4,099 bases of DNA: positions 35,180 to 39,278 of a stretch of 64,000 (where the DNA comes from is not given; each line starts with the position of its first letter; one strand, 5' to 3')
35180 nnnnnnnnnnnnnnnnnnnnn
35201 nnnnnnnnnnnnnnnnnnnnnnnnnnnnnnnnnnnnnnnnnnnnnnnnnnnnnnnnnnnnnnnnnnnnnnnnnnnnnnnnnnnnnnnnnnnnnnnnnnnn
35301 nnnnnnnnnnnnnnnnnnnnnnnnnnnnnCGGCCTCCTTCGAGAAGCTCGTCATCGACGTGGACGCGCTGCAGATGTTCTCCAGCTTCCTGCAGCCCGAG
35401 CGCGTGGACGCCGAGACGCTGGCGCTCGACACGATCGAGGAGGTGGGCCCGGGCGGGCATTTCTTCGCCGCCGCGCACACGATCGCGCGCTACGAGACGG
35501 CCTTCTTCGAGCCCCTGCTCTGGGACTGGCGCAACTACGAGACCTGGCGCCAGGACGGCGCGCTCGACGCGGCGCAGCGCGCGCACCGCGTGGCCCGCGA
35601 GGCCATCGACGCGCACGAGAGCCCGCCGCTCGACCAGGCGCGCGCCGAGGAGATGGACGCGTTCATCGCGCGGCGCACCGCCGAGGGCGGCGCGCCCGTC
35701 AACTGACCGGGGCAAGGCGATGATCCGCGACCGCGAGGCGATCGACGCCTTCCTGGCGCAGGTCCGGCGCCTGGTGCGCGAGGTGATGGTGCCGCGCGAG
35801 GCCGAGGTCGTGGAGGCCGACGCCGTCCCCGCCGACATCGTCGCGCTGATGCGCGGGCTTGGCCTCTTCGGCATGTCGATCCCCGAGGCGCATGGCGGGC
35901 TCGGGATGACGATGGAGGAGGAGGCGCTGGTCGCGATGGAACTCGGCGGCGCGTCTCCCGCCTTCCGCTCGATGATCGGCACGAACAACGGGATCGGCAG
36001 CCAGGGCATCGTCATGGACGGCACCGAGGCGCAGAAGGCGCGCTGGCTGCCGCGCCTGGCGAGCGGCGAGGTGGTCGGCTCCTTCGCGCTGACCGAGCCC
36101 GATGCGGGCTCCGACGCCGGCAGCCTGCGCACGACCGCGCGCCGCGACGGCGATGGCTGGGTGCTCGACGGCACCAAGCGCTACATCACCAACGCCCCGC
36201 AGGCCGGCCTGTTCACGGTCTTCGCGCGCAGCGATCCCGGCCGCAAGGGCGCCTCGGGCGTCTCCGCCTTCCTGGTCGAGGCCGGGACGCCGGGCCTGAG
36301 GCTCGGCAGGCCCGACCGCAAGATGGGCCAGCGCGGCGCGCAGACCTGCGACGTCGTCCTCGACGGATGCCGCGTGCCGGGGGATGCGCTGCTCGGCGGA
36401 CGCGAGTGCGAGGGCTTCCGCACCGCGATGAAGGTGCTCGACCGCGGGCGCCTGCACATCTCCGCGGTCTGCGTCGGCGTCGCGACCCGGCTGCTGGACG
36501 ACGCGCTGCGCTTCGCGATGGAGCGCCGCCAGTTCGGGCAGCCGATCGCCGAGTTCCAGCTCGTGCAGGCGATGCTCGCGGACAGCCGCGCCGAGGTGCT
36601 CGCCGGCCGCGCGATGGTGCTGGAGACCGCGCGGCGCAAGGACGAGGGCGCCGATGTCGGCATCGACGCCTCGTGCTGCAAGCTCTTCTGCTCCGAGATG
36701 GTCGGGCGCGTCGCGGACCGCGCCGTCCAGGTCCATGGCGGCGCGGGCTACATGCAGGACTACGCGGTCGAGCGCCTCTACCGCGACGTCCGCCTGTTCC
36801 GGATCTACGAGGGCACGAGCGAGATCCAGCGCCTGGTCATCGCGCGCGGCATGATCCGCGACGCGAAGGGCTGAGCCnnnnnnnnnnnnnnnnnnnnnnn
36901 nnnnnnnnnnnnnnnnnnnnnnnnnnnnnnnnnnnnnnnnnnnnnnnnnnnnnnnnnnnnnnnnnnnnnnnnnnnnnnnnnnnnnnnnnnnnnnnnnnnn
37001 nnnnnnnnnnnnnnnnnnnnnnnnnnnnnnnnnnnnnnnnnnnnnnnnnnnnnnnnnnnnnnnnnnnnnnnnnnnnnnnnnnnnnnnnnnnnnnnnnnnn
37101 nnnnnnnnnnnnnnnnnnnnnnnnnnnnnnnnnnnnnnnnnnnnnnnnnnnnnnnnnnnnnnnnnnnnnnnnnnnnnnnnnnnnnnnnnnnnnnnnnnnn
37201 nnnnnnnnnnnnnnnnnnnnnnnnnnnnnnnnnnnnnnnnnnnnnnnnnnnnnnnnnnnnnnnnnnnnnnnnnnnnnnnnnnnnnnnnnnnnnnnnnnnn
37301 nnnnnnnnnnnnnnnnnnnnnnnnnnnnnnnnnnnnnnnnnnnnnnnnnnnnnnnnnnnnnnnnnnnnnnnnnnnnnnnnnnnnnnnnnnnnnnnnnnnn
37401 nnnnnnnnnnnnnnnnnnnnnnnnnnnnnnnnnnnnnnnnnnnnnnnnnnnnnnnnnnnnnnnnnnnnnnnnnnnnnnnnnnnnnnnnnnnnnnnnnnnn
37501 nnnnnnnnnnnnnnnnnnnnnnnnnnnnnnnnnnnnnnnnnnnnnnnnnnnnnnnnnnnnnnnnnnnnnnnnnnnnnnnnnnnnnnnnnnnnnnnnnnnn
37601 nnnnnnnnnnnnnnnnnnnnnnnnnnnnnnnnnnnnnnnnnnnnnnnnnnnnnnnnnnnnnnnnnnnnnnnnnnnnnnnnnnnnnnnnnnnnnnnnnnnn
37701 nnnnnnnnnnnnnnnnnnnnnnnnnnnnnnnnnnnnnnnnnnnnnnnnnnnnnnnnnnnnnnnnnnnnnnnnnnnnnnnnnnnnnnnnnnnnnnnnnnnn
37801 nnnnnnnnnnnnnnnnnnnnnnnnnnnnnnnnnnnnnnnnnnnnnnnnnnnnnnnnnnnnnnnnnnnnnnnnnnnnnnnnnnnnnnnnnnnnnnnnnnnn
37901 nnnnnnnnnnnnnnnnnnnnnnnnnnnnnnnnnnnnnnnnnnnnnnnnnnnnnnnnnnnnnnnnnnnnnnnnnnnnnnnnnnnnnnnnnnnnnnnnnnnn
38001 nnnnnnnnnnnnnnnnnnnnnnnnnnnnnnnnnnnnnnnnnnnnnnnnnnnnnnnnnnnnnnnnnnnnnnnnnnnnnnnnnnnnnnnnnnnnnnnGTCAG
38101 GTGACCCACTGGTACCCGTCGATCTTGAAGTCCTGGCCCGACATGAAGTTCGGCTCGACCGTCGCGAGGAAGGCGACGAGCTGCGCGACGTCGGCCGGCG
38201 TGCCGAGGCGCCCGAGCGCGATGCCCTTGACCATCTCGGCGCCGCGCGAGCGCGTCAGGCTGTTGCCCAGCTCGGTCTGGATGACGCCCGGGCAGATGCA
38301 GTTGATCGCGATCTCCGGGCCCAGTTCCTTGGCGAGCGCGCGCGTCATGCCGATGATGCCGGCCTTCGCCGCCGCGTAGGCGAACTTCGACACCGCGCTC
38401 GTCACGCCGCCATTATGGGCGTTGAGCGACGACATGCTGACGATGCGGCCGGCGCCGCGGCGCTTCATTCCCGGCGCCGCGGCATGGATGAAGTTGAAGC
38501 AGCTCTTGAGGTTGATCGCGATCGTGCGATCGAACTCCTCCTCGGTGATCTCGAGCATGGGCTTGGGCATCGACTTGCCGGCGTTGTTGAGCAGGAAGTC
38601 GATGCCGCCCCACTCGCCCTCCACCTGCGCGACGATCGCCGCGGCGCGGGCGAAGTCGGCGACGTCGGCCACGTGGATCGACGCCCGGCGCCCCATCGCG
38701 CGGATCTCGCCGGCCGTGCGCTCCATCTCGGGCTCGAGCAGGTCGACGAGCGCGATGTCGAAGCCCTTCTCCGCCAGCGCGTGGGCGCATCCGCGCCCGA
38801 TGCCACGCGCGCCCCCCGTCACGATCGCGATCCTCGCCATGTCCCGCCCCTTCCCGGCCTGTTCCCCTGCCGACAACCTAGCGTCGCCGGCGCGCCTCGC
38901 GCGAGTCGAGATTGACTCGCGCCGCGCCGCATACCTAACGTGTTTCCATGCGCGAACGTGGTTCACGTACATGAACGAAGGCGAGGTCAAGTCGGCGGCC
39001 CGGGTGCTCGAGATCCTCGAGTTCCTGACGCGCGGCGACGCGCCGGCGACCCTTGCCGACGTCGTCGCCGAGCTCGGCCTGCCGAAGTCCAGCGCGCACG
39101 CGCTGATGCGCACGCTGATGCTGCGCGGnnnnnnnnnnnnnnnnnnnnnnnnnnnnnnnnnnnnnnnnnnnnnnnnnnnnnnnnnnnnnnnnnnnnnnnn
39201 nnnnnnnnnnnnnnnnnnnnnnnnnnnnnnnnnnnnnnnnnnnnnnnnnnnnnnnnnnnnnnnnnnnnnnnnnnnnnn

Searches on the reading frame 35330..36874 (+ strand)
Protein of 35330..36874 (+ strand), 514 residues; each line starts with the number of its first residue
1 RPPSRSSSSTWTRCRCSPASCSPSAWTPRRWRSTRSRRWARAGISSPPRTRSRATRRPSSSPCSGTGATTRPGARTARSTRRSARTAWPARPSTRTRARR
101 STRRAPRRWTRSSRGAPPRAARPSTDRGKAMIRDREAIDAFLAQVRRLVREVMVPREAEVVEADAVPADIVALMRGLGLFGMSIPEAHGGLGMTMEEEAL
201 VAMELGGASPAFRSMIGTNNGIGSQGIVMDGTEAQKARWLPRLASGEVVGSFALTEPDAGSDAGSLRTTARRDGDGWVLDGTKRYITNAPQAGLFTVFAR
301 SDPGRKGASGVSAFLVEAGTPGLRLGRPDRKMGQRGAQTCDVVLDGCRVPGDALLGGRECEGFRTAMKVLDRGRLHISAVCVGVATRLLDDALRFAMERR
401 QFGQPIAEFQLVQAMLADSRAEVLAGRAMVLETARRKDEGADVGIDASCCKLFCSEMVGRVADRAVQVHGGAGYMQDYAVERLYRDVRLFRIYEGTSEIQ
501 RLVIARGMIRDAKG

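Call 26: search_protein_families(library=pfam, proteins=[window:35330-36874:+], max_evalue=0.0001)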
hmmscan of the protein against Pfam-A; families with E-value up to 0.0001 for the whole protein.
window:35330-36874:+ (514 aa): 5 families
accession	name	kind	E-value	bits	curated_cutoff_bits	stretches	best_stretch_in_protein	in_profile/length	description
PF00441.29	Acyl-CoA_dh_1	-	6.2e-50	169.7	22.4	1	361-508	2-149/150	Acyl-CoA dehydrogenase, C-terminal domain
PF02771.21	Acyl-CoA_dh_N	-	8.3e-29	100.7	22.9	1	139-247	5-113/113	Acyl-CoA dehydrogenase, N-terminal domain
PF02770.24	Acyl-CoA_dh_M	-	1.1e-27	96.4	33.3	1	251-347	1-97/97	Acyl-CoA dehydrogenase, middle domain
PF08028.16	Acyl-CoA_dh_2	-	2.9e-19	70.1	22.7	1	376-497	2-133/134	Acyl-CoA dehydrogenase, C-terminal domain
PF22924.1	ACOX_C_alpha1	-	9.2e-07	29.2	27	1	373-506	7-166/169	Acyl-CoA oxidase, C-alpha1 domain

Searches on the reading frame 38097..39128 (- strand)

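Call 30: search_protein_families(library=pfam, proteins=[window:38097-39128:-], max_evalue=0.0001)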
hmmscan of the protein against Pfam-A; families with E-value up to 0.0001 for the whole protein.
window:38097-39128:- (343 aa): 4 families
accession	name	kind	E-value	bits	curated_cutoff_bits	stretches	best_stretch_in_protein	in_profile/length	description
PF13561.12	adh_short_C2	-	1.7e-57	195.2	27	1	107-338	3-233/236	Enoyl-(Acyl carrier protein) reductase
PF00106.31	adh_short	-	5.1e-53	179.9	26.6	1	100-293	2-192/195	short chain dehydrogenase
PF08659.16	KR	-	3.9e-09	37.1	22.6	1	102-261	4-159/180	KR domain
PF23441.1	SDR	-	9.6e-06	25.6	27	1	234-290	144-201/258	SDR-like rossmann domain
